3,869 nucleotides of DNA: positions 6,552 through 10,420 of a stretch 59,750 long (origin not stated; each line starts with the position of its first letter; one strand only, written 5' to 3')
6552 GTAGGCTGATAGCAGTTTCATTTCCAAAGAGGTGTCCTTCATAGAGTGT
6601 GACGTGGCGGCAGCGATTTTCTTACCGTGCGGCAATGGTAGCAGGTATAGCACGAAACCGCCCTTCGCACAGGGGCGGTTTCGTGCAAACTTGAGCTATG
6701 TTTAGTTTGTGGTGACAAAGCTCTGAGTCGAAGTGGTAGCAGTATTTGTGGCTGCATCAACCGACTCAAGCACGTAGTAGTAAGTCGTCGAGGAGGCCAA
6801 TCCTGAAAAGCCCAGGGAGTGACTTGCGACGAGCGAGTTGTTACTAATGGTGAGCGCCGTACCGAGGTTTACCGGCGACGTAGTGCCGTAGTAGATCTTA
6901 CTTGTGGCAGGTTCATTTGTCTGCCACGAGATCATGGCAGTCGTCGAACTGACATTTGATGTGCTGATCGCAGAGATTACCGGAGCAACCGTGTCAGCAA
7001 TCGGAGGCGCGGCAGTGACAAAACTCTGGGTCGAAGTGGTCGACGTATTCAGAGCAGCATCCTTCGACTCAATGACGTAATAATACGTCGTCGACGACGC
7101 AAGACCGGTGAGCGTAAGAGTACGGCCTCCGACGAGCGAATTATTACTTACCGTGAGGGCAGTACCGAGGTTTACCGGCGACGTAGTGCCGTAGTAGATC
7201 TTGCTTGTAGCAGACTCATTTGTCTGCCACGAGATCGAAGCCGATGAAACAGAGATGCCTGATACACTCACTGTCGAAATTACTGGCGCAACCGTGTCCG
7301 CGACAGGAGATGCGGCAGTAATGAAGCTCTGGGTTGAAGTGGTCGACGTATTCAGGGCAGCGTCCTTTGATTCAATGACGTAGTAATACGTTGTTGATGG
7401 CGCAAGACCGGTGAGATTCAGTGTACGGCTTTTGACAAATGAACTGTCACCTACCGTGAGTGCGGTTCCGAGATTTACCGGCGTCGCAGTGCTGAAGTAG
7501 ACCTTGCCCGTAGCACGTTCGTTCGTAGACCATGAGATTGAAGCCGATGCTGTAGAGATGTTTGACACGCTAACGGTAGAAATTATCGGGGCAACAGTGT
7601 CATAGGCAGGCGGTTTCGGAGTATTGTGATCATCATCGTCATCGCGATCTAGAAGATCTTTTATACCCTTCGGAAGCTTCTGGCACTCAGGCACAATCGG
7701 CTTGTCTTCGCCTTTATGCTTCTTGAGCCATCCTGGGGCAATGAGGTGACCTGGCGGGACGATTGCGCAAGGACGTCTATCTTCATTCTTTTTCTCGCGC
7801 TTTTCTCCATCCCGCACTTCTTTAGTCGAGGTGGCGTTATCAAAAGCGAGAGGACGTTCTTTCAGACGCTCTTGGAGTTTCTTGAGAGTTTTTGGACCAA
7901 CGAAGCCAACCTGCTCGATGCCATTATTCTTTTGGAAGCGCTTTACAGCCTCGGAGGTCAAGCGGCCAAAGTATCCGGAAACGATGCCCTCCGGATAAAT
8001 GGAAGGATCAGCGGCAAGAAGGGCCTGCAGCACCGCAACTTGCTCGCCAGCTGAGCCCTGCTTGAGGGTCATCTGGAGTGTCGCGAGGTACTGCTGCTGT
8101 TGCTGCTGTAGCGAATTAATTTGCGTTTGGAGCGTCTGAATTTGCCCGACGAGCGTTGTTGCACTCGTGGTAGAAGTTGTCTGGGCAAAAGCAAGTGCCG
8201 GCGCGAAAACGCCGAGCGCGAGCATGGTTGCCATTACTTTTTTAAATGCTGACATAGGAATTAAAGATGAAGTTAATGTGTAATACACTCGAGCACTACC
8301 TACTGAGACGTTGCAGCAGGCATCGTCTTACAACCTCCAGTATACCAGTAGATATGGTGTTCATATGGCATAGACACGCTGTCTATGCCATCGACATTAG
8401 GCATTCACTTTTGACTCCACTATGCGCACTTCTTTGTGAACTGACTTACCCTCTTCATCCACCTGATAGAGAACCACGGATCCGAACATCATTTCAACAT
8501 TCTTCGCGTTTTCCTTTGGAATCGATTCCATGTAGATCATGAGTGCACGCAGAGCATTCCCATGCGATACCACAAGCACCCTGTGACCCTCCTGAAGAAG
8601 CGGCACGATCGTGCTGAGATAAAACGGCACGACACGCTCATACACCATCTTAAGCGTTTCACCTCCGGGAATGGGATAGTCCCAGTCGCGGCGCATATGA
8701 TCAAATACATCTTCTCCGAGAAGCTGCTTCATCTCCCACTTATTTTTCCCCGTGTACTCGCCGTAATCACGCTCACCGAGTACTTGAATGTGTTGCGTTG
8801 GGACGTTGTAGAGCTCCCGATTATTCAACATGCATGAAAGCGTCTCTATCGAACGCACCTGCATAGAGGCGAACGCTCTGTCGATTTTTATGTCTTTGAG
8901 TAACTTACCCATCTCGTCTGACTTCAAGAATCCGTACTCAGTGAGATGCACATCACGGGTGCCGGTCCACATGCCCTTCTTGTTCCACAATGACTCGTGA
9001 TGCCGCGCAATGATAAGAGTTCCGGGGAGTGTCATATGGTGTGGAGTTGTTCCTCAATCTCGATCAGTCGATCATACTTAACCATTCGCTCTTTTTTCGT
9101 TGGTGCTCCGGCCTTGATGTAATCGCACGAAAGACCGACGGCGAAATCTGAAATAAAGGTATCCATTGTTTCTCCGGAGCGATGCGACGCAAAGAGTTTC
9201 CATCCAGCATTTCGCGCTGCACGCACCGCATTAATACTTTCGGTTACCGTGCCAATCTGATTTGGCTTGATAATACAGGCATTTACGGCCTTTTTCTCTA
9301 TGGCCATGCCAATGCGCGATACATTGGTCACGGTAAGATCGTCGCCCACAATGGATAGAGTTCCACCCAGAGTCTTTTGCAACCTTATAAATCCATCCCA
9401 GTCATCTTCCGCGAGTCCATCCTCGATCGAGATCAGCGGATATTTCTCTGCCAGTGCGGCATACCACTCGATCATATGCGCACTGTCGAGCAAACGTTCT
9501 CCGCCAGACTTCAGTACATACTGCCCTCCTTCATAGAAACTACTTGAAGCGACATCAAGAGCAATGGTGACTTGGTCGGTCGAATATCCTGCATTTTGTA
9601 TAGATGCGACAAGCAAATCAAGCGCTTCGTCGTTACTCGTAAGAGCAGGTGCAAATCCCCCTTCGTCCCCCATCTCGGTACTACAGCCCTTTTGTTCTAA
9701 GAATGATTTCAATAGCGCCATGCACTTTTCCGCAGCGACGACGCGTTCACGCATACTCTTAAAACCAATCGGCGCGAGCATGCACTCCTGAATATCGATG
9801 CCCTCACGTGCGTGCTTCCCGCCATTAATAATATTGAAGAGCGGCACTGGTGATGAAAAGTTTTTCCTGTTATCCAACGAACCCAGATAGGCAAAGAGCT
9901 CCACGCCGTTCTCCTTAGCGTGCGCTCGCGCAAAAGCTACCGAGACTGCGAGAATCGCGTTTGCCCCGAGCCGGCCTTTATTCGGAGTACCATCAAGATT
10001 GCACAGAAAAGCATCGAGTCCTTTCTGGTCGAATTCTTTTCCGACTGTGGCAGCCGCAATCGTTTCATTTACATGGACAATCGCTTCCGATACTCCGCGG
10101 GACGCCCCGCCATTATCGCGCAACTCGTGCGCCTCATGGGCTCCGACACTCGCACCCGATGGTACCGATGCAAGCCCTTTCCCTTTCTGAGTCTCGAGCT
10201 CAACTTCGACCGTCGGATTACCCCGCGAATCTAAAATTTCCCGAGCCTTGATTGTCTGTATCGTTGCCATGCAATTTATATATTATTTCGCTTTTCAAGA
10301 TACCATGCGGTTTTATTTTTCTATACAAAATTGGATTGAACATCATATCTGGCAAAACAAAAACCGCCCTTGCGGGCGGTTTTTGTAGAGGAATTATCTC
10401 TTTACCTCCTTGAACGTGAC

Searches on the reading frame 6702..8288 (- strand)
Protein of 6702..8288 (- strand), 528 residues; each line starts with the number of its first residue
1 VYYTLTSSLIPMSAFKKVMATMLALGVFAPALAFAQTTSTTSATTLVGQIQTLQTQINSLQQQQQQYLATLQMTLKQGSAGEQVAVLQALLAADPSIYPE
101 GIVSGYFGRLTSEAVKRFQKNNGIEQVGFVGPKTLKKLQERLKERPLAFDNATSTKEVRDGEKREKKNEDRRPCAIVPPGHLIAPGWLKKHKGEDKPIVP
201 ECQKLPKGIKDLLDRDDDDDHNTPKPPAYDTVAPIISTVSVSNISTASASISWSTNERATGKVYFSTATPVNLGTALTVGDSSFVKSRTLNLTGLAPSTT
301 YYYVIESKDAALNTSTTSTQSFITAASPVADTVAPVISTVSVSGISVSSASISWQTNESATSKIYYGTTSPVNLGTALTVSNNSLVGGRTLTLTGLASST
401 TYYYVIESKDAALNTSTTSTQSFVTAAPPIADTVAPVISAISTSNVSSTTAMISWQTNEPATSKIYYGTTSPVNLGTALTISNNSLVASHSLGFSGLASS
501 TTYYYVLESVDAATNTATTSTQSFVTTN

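Call 6: search_protein_families(library=pfam, proteins=[window:6702-8288:-], max_evalue=0.01)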
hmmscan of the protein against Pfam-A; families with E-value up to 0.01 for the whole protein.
window:6702-8288:- (528 aa): 5 families
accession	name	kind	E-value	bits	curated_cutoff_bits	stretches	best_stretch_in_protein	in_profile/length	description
PF16656.11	Pur_ac_phosph_N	-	2.7e-16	60.3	30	3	239-322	6-91/93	Purple acid Phosphatase, N-terminal domain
PF01471.23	PG_binding_1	-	3.5e-10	40.3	23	1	81-138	2-57/57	Putative peptidoglycan binding domain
PF00041.27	fn3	-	6.9e-08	33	25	1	237-313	4-74/84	Fibronectin type III domain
PF16655.11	PhoD_N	-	3.4e-05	24.7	30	0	268-315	41-86/90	PhoD-like phosphatase, N-terminal domain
PF25814.1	fn3_SORL1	-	0.00036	20.9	27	0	436-470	3-37/90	SORL1-like, fn3 domain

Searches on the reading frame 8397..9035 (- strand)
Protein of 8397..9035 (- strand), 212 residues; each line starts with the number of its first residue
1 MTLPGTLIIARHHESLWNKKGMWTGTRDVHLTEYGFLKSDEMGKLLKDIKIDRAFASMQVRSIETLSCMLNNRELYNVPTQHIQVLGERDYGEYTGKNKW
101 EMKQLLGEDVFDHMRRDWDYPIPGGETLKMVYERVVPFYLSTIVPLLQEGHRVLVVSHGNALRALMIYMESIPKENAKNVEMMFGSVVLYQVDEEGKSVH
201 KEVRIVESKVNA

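Call 6: search_protein_families(library=pfam, proteins=[window:8397-9035:-], max_evalue=0.01)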
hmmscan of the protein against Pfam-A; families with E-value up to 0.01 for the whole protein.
window:8397-9035:- (212 aa): 1 family
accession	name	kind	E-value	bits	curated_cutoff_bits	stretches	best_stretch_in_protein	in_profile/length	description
PF00300.27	His_Phos_1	-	9.6e-34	117.2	21.7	1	7-200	1-189/194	Histidine phosphatase superfamily (branch 1)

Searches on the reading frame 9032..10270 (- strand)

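Call 6: search_protein_families(library=pfam, proteins=[window:9032-10270:-], max_evalue=0.01)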
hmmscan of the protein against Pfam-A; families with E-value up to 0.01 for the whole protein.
window:9032-10270:- (412 aa): 3 families
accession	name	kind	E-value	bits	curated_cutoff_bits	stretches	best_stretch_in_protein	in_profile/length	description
PF00113.28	Enolase_C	-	2.8e-97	326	21.5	1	140-410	4-282/296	Enolase, C-terminal TIM barrel domain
PF03952.21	Enolase_N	-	5.4e-45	153.2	35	1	4-129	1-131/131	Enolase, N-terminal domain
PF13378.12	MR_MLE_C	-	0.00011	22.5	29.4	1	262-360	56-151/219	Enolase C-terminal domain-like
